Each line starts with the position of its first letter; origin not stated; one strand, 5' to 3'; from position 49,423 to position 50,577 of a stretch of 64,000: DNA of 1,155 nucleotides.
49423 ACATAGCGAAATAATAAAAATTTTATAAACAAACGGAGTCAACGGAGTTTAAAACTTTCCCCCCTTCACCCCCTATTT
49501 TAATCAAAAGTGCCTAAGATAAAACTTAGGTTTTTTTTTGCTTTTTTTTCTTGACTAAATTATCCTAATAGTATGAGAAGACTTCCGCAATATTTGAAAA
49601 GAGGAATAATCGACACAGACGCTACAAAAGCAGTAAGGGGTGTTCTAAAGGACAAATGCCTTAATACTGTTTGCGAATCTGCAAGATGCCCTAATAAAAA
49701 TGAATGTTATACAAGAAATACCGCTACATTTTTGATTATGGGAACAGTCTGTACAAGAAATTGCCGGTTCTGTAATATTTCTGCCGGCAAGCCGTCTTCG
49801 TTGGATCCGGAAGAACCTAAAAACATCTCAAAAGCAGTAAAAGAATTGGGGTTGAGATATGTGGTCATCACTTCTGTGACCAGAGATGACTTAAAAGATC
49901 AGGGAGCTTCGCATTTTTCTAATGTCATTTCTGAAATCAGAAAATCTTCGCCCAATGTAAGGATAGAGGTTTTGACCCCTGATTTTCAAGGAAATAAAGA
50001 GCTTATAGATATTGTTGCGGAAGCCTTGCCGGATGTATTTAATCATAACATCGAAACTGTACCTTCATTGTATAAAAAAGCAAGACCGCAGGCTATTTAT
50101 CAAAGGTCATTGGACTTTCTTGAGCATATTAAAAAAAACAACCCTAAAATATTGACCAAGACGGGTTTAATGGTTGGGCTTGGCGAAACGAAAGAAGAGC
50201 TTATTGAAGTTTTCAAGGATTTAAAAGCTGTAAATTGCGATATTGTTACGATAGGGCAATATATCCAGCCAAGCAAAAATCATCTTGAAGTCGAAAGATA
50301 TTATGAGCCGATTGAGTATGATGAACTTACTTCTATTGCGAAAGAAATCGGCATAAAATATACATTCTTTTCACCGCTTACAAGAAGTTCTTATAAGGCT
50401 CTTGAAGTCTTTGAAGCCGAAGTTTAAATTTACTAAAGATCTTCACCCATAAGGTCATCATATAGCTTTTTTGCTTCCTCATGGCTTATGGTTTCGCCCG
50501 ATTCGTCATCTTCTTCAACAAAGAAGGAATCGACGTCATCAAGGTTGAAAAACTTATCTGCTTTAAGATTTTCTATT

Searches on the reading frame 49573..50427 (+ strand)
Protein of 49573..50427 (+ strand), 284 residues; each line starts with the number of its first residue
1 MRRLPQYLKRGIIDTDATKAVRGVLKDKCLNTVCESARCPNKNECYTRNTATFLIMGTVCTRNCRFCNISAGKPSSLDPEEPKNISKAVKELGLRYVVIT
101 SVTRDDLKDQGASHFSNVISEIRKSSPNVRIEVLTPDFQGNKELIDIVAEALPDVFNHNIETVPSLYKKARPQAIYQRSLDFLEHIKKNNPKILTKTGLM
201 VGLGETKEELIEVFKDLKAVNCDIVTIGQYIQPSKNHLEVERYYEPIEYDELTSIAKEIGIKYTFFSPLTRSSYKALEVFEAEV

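Call 31: find_encoding_contigs(protein=window:49573-50427:+, flank=10000, max_places=1)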
Protein window:49573-50427:+ (284 aa): 5 contigs read that carry it; 1 place shown.
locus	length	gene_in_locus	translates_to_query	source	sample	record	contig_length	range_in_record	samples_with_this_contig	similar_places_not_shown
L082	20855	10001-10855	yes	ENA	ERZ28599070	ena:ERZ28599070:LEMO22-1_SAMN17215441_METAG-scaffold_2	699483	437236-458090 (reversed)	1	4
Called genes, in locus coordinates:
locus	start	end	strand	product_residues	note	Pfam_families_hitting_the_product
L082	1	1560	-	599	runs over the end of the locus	PF10592:AIPR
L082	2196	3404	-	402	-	PF13237:Fer4_10 (faint), PF12838:Fer4_7, PF13183:Fer4_8, PF13484:Fer4_16 (weak), PF13534:Fer4_17, PF02754:CCG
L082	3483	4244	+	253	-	PF07963:N_methyl (weak)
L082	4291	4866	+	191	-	PF06835:LptC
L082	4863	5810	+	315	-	PF06835:LptC (faint), PF03968:LptD_N (weak)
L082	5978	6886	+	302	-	-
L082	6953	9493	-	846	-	PF00521:DNA_topoisoIV, PF03989:DNA_gyraseA_C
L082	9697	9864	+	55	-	-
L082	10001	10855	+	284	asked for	PF04055:Radical_SAM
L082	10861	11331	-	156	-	-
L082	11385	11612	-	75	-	-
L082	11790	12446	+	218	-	PF00484:Pro_CA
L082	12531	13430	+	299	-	PF04055:Radical_SAM, PF13353:Fer4_12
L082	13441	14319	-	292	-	PF04055:Radical_SAM, PF13353:Fer4_12 (weak)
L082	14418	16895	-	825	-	PF02861:Clp_N, PF05621:TniB (weak), PF00004:AAA, PF17871:AAA_lid_9, PF07724:AAA_2, PF00004:AAA, PF07728:AAA_5, PF10431:ClpB_D2-small, +9 more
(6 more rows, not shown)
